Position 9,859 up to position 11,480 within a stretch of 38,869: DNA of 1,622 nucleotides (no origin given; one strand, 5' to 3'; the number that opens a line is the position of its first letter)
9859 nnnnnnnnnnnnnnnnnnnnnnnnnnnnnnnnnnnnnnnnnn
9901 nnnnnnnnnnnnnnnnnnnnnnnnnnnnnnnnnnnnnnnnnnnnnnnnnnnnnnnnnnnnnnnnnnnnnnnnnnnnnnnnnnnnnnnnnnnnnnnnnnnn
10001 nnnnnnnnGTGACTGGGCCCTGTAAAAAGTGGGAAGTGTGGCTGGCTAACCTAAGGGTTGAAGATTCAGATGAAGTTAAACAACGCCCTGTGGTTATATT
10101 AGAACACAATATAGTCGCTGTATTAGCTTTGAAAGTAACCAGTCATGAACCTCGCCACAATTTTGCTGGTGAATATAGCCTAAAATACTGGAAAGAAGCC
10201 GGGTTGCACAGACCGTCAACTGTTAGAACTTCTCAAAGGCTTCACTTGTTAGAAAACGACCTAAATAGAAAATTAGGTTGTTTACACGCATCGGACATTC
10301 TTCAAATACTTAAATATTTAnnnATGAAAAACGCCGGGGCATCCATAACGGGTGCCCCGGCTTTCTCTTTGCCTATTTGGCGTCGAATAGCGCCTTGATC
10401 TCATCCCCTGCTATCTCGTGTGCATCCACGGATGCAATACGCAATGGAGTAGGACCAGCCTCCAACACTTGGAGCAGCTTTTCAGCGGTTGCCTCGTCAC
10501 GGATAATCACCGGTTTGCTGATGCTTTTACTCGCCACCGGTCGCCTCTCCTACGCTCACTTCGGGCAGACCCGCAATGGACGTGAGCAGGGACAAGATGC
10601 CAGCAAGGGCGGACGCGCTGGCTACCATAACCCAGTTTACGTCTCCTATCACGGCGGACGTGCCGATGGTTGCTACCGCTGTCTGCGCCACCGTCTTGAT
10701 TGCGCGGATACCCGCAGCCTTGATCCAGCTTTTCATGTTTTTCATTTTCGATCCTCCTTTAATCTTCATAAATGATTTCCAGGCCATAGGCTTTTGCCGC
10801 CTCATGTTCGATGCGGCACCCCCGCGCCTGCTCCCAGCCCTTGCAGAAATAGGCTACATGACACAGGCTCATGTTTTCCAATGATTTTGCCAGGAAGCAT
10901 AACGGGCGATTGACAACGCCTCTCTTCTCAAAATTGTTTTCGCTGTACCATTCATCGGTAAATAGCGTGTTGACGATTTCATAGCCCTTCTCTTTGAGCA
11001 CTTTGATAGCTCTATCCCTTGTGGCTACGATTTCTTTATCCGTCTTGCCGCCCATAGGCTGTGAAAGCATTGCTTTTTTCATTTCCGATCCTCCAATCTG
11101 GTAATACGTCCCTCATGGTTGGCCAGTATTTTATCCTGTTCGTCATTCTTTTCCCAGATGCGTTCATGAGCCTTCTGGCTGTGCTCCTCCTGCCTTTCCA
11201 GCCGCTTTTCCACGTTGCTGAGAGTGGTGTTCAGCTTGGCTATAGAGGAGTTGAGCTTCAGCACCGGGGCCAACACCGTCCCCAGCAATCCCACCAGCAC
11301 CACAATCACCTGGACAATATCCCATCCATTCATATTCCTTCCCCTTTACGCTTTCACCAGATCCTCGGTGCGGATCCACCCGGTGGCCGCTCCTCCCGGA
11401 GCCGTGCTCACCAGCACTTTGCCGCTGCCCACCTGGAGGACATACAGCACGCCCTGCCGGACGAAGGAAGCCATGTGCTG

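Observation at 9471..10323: Panacea-domain antitoxin (SocA/DUF4065) paired with a MazF-fold toxin next to attP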

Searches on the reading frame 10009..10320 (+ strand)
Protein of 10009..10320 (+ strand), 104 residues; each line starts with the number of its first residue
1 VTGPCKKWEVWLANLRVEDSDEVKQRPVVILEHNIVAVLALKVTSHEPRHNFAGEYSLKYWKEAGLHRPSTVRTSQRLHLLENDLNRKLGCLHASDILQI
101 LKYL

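Call 3: search_protein_families(library=pfam, proteins=[window:10009-10320:+], max_evalue=1)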
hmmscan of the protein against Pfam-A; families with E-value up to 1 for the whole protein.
window:10009-10320:+ (104 aa): 2 families
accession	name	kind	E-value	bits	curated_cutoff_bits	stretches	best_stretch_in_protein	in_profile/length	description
PF02452.23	PemK_toxin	-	5.9e-09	36.5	23.1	1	6-103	1-104/109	PemK-like, MazF-like toxin of type II toxin-antitoxin system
PF07689.18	KaiB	-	0.025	14.7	27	1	22-65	36-79/82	KaiB domain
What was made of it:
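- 10009..10323 (+): panT, a MazF/PemK-fold toxin (104 aa, GTG start, 17-nt overlap with panA). PF02452, 36.5 bits (call 3).
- On MazF/PemK toxin family: 36.5 bits against 23.1, profile positions 1-104 of 109 (call 3).
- Checked: Gene 2 matches PF02452 PemK_toxin at E 5.9e-9, 36.5 bits, cut-off 23.1, covering residues 6-103 (call 3).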

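Call 4: search_protein_families(library=ncbifam, proteins=[window:10009-10320:+], max_evalue=1)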
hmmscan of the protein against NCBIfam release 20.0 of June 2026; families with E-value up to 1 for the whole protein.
window:10009-10320:+ (104 aa): 0 families

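Call 5: search_protein_families(library=phrogs, proteins=[window:10009-10320:+], max_evalue=1)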
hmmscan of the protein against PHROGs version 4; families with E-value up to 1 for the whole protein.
window:10009-10320:+ (104 aa): 3 families
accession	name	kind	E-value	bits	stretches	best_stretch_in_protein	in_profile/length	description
phrog_1936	-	moron, auxiliary metabolic gene and host takeover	2.6e-16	61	1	5-102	9-113/188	MazF-like growth inhibitor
phrog_30856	-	unknown function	0.048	14.5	1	30-102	72-144/150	-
phrog_31503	-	unknown function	0.34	11.9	1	72-100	6-34/56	-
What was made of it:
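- Checked: It also matches phrog_1936, 'MazF-like growth inhibitor', at E 2.6e-16 (call 5).
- Pfam scores are above the gathering cut-off for both proteins (call 3), and the toxin matches the PHROG MazF-like family (call 5).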

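Call 6: search_protein_families(library=padloc, proteins=[window:10009-10320:+], max_evalue=1)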
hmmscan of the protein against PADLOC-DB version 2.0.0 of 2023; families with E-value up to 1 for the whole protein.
window:10009-10320:+ (104 aa): 1 family
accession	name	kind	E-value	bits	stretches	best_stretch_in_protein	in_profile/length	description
PDLC04891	PDC-S06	-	0.045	10.1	1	21-86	672-741/858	-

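Call 15: search_solved_structures(query=window:10009-10320:+, max_evalue=10, show_alignments=3)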
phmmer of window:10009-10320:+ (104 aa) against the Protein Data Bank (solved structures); distinct sequences matched with E-value up to 10: 1.
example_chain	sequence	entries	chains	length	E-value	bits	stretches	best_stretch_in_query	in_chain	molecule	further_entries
8e1e_A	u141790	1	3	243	1.9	12.1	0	6-43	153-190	SG122_C3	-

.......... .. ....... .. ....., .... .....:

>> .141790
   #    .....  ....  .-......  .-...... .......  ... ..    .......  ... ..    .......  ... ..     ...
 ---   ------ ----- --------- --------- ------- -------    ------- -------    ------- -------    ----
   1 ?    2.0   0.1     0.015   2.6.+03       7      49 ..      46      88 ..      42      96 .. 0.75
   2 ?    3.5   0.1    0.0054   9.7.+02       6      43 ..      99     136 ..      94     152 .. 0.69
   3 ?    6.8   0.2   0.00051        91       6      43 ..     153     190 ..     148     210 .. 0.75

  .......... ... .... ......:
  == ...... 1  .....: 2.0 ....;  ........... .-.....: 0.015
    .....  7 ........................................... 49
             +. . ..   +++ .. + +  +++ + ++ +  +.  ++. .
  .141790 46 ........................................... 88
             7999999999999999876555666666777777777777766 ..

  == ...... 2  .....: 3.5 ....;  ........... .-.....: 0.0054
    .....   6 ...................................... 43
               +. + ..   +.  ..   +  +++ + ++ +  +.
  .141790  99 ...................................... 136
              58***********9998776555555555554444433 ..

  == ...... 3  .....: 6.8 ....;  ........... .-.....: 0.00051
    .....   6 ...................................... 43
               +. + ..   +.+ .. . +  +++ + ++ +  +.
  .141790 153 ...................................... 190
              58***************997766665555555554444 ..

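Call 17: find_homologous_proteins(query=window:10009-10320:+, max_evalue=0.001)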
Query window:10009-10320:+ (104 aa): 14 proteins with E <= 0.001 among 16 candidates.
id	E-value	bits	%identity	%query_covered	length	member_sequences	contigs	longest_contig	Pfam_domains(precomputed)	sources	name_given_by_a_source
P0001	5.5e-62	224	96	100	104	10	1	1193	PF02452.24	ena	-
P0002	1.2e-41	159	71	100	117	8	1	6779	PF02452.24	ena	-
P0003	4.7e-40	154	65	100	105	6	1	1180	PF02452.24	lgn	-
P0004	3.9e-25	106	54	94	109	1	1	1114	PF02452.24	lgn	-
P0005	9.8e-25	105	50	96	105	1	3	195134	PF02452.24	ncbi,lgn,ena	-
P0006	2.7e-24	103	54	96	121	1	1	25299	PF02452.24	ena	-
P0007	4.4e-23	99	56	93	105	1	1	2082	-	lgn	-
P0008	4.4e-20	90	51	98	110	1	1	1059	-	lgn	-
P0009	5.7e-17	80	49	94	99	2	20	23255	-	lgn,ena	-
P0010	3.1e-14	71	45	99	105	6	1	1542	-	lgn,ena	-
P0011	1.2e-12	66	41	95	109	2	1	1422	PF02452.24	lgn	-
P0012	1.1e-11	63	39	88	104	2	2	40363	PF02452.24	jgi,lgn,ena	-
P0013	6.0e-10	57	39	97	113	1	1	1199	PF02452.24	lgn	-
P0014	2.9e-7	49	42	89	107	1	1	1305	PF02452.24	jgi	jgi:mRNA-degrading endonuclease toxin of MazEF toxin-antitoxin module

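Call 20: search_solved_structures(query=A1, max_evalue=1, show_alignments=3)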
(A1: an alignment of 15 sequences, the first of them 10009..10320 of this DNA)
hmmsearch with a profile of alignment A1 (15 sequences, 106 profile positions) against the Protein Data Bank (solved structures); distinct sequences matched with E-value up to 1: 19.
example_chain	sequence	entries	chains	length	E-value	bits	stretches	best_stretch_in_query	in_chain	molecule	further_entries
5hk3_A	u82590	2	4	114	2.5e-05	27.4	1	5-99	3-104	Endoribonuclease MazF6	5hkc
2mf2_A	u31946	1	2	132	3e-05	27.1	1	4-103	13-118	mRNA interferase MazF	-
4mzm_A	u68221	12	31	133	3.1e-05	27.1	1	4-103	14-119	mRNA interferase MazF | MazF mRNA interferase | Endoribonuclease MazF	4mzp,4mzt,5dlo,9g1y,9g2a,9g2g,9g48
8zws_A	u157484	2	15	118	5.7e-05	26.3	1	5-99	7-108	Endoribonuclease MazF6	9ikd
5hk0_A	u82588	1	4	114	6.2e-05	26.1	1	5-99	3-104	Endoribonuclease MazF6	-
4of1_A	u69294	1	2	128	6.4e-05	26.1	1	5-103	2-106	mRNA interferase MazF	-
7bxy_A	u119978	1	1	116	0.005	20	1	5-103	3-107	mRNA interferase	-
4hke_A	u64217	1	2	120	0.0056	19.8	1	5-103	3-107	Addiction module toxin component PemK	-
6kyt_A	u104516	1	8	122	0.045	16.9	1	5-104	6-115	Endoribonuclease MazF9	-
5hjz_A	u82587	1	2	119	0.046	16.9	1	5-104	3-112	Endoribonuclease MazF9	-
6kys_A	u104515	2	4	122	0.057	16.6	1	5-104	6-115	Endoribonuclease MazF9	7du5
4mdx_A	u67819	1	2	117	0.063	16.5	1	5-102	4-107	mRNA interferase EndoA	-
5uct_A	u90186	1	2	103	0.067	16.4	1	24-94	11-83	Endoribonuclease MazF3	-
6l29_A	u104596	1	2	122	0.076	16.2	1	5-104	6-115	mRNA interferase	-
4me7_A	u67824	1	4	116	0.079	16.1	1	5-102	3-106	mRNA interferase EndoA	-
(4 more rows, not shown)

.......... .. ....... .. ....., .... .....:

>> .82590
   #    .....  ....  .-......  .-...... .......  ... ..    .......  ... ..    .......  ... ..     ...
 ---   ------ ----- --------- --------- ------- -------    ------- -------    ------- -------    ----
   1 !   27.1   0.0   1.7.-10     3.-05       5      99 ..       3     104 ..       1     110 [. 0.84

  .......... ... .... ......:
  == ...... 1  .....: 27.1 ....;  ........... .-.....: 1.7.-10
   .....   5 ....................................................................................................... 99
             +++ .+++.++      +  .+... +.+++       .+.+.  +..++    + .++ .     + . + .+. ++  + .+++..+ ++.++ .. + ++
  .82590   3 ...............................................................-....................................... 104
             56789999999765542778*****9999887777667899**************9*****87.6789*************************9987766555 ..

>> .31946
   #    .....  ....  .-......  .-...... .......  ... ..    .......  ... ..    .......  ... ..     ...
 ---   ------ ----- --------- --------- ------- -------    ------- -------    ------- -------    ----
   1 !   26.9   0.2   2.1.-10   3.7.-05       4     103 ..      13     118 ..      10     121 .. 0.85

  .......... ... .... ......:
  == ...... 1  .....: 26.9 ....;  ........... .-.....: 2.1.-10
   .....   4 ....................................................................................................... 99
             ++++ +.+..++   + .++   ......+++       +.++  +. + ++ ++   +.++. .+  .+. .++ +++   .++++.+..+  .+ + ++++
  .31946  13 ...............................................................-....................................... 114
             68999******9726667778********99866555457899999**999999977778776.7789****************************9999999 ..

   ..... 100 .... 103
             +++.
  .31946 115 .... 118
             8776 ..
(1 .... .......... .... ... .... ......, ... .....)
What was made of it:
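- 10009..10323 (+): Profile search of the PDB finds MazF-mt3/6 and S. aureus MazF at E 2.5e-5 to 6e-5 (call 20).
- On MazF/PemK toxin family: The homologue profile hits MazF-mt3/6, S. aureus MazF, MoxT and EndoA (call 20). They align to the equivalent residues of S. aureus MazF (call 20).
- R26 aligns with the Arg of the RPV motif and T44 with the Thr of the IT motif of S. aureus MazF (call 20).
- Tried and rejected: A homologue profile was needed (call 20).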

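Call 22: find_encoding_contigs(protein=P0005, flank=4000, max_places=3)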
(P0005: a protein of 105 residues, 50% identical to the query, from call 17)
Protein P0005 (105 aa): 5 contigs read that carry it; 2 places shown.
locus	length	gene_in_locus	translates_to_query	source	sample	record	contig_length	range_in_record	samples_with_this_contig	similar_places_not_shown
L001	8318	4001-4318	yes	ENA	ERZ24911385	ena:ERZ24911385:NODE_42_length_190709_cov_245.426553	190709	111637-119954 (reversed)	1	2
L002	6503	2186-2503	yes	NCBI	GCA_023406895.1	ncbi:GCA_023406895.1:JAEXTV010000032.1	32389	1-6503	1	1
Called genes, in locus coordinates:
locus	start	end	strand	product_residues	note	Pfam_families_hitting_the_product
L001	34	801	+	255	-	PF11967:RecO_N, PF02565:RecO_C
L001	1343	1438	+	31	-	-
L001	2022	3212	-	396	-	PF14659:Phage_int_SAM_3, PF22022:Phage_int_M (weak), PF00589:Phage_integrase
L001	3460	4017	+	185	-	PF13274:SocA_Panacea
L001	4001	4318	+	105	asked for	PF02452:PemK_toxin (weak)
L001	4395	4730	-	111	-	-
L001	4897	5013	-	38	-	-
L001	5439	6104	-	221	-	PF13643:DUF4145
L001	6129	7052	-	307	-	PF00929:RNase_T, PF16473:Rv2179c-like (faint), PF00533:BRCT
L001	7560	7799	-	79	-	-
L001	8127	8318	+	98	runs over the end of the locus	-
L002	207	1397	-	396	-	PF14659:Phage_int_SAM_3, PF22022:Phage_int_M (weak), PF00589:Phage_integrase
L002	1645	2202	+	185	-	PF13274:SocA_Panacea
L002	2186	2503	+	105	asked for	PF02452:PemK_toxin (weak)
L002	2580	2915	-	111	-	-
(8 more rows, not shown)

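Call 23: find_encoding_contigs(protein=P0012, flank=4000, max_places=3)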
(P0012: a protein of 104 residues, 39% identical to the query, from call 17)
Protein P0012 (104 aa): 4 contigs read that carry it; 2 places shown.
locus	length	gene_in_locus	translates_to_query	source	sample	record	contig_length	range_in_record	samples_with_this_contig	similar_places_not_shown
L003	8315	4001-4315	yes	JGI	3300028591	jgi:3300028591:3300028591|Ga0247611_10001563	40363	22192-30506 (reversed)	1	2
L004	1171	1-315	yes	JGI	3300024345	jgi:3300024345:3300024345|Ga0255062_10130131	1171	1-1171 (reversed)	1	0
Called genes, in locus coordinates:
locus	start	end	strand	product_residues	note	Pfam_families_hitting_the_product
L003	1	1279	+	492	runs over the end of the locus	PF05133:SPP1_portal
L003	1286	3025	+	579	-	PF04233:Phage_Mu_F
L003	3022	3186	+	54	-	-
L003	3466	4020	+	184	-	PF13274:SocA_Panacea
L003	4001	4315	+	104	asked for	PF02452:PemK_toxin (weak)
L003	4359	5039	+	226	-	PF06810:Phage_scaffold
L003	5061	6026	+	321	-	-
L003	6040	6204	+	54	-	-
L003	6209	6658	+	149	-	-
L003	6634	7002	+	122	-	-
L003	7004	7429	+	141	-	PF04883:HK97-gp10_like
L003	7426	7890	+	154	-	PF20765:Phage_tail_terminator_8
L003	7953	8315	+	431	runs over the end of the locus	PF22671:Gp18_domIII_N, PF17481:Phage_sheath_domII, PF04984:Phage_sheath_1, PF17482:Phage_sheath_1C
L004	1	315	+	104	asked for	PF02452:PemK_toxin (weak)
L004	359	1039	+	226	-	PF06810:Phage_scaffold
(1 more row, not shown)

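Call 24: find_encoding_contigs(protein=P0006, flank=4000, max_places=3)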
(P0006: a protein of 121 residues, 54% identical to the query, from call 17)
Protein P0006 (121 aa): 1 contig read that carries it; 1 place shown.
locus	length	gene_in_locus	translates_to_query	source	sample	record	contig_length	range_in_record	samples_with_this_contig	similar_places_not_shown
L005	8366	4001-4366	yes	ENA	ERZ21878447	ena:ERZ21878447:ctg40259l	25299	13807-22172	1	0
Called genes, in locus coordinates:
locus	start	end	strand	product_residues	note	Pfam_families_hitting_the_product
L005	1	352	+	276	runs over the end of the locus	PF02749:QRPTase_N, PF01729:QRPTase_C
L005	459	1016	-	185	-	-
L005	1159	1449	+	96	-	-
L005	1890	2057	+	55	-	-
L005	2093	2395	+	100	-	-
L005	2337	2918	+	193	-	PF04909:Amidohydro_2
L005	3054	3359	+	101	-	-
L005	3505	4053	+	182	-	PF13274:SocA_Panacea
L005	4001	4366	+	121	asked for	PF02452:PemK_toxin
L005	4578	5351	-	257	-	PF01510:Amidase_2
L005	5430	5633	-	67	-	-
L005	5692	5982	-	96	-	-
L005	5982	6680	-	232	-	PF07679:I-set (faint), PF13927:Ig_3 (weak)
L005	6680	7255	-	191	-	-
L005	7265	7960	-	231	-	-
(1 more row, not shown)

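Call 29: predict_structure(alignment_id=A1)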
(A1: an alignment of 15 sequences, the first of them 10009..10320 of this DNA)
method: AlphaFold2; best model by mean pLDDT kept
length: 104 residues; sequences in the alignment: 15
mean_pLDDT: 82.7   pTM: 0.75
mean pLDDT of the five models: 82.7, 81.5, 81.0, 80.2, 76.8
residues with pLDDT >= 90: 31; 70-90: 58; 50-70: 14; < 50: 1
segments of 3 or more residues with pLDDT < 50: none
pLDDT, mean of each block of 10 residues (from residue 1): 78 84 88 68 72 82 90 83 89 92 85
secondary structure, 60 per line:
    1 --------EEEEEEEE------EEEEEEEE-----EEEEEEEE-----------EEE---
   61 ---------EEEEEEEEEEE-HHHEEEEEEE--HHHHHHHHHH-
elements in order: E9-16 E23-30 E36-43 E55-57 E70-80 E85-91 H94-103
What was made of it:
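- On MazF/PemK toxin family: AF2 pLDDT 82.7 and pTM 0.75 (call 29).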

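Call 36: fold_search(model_id=the predicted structure, library=pdb)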
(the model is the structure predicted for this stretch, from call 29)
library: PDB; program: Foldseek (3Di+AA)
matches with E <= 10: 334; with E <= 0.001: 51
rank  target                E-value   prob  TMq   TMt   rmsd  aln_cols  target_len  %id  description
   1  6l29_A                1.5e-05  1.00  0.79  0.69   3.0       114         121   17  The structure of the MazF-mt1 mutant (released 2020-08-05)
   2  9g7k_B                1.6e-05  1.00  0.78  0.69   3.3       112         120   23  Staphylococcus aureus MazF in complex with Nanobody 12 (released 2024-07-31)
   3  9g7k_A                2.1e-05  1.00  0.78  0.69   3.3       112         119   23  Staphylococcus aureus MazF in complex with Nanobody 12 (released 2024-07-31)
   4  4mzp_B                2.2e-05  1.00  0.79  0.72   3.1       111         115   22  MazF from S. aureus crystal form III, C2221, 2.7 A (released 2014-05-21)
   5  9g48_A                2.3e-05  1.00  0.81  0.73   3.0       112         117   22  Staphylococcus aureus MazF in complex with Nanobody 6 (released 2024-07-24)
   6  6kyt_B                2.4e-05  1.00  0.78  0.68   2.9       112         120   17  The structure of the M. tb toxin MazEF-mt1 complex (released 2020-08-05)
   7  6kys_B                2.6e-05  1.00  0.80  0.69   2.6       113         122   17  The structure of the M. tb toxin MazF-mt1 (released 2020-08-05)
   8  6kyt_A                2.7e-05  1.00  0.75  0.71   3.4       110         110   17  The structure of the M. tb toxin MazEF-mt1 complex (released 2020-08-05)
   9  6l29_B                3.0e-05  1.00  0.78  0.69   2.9       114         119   17  The structure of the MazF-mt1 mutant (released 2020-08-05)
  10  9g7k_E                3.0e-05  1.00  0.77  0.69   3.3       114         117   24  Staphylococcus aureus MazF in complex with Nanobody 12 (released 2024-07-31)
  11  4mzp_C                3.4e-05  1.00  0.79  0.73   2.9       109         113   22  MazF from S. aureus crystal form III, C2221, 2.7 A (released 2014-05-21)
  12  4of1_A                3.6e-05  1.00  0.78  0.71   3.0       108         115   21  crystal structure of toxin from staphylococcus aureus Mu50 (released 2015-01-14)
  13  6kys_A                3.8e-05  1.00  0.79  0.70   2.8       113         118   17  The structure of the M. tb toxin MazF-mt1 (released 2020-08-05)
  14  5hkc_B                4.2e-05  1.00  0.76  0.71   3.0       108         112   22  Crystal structure of M. tuberculosis MazF-mt3 T52D-F62D mutant in complex with 8-mer RNA (released 2017-01-18)
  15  9g1y_B                4.7e-05  1.00  0.79  0.71   2.9       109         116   23  Staphycoccus aureus MazF in complex with Nabobody 3 (released 2024-07-24)
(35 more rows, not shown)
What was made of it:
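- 10009..10323 (+): AF2 plus Foldseek gives TM 0.73-0.81 to MazF, EndoA and MoxT (calls 29, 36).
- On MazF/PemK toxin family: Foldseek probability 1.00 and TM 0.72-0.81 for the 50 listed hits, all MazF-family chains (call 36).
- On SocAB type VI TA: The partner has a MazF fold (call 36).
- Closest known: Canonical MazEF / PemIK / EndoA-EndoAI type II systems. Same: The toxin fold, size and catalytic Arg/Thr motifs (calls 3, 20, 36).
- The AF2 model has pLDDT 82.7, and the 50 listed Foldseek hits are all MazF-family chains with TM 0.72-0.81 (calls 29, 36).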

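Call 74: find_related_loci(query=A6, collection=viral_contigs, flank=2000)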
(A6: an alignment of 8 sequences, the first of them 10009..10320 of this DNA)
Query A6 (104 aa) in viral_contigs; peptide patterns used: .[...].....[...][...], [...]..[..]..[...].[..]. (x = any residue, [..] = any of these).
107 stretches matched a pattern; 29 encode a relative of the query (tblastn E <= 1e-3); 29 distinct loci.
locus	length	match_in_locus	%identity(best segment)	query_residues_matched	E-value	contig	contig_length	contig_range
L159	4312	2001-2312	66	1-104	2e-47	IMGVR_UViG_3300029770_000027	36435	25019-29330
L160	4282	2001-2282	47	7-100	1e-27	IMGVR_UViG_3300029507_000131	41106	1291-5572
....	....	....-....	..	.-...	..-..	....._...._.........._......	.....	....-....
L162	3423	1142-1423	47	7-100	1e-27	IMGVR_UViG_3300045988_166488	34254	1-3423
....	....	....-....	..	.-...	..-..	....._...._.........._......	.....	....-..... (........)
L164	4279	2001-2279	50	7-102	3e-27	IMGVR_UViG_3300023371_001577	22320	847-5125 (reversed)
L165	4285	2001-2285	48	7-104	1e-26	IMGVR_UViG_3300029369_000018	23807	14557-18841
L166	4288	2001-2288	48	6-104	1e-27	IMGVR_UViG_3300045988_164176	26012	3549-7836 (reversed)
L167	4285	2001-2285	51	7-104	1e-25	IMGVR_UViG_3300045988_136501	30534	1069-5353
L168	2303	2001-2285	46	4-100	8e-24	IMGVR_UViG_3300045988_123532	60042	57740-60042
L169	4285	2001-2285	46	4-100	8e-24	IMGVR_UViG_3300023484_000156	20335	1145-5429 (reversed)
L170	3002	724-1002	49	7-102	3e-23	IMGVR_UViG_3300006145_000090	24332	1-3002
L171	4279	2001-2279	49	7-102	4e-23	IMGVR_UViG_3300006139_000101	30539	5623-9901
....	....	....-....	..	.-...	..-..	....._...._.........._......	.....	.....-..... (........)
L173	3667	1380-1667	44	6-104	8e-23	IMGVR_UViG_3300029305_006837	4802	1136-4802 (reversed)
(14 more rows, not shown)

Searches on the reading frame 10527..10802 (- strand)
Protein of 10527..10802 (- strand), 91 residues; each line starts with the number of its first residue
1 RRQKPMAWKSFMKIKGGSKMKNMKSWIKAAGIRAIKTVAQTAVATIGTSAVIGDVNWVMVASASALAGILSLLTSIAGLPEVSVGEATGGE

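Call 53: search_protein_families(library=phrogs, proteins=[window:10527-10802:-], max_evalue=0.001)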
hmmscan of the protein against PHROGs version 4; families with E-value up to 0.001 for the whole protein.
window:10527-10802:- (91 aa): 1 family
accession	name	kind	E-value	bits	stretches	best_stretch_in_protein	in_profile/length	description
phrog_443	-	lysis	2.1e-17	64.8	1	20-78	5-64/127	holin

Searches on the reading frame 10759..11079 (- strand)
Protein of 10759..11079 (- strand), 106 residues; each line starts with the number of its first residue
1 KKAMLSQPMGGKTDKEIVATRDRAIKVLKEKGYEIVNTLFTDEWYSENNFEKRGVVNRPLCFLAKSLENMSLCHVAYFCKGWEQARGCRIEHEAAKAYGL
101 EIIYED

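Call 53: search_protein_families(library=phrogs, proteins=[window:10759-11079:-], max_evalue=0.001)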
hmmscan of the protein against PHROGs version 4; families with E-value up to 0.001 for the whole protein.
window:10759-11079:- (106 aa): 2 families
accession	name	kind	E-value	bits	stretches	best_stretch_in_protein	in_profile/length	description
phrog_355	-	DNA, RNA and nucleotide metabolism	4.7e-21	76.4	1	1-105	75-172/249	nucleoside 2-deoxyribosyltransferase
phrog_5781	-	unknown function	1.6e-09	38.7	1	2-105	7-99/220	-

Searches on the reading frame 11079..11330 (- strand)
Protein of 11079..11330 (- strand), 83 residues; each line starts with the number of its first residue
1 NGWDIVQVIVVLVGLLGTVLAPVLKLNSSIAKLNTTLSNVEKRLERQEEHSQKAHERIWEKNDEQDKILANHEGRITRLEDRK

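Call 53: search_protein_families(library=phrogs, proteins=[window:11079-11330:-], max_evalue=0.001)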
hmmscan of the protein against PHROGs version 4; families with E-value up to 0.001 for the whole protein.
window:11079-11330:- (83 aa): 4 families
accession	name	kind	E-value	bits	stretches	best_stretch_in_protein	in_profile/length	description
phrog_1009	-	unknown function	5.4e-12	46.7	1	5-83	14-99/103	-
phrog_1296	-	lysis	0.00016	22.6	1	7-79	6-77/93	holin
phrog_5975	-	unknown function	0.00065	20.5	0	6-58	25-77/182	-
phrog_1219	-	tail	0.00084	20.1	0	47-80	49-81/233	tail needle protein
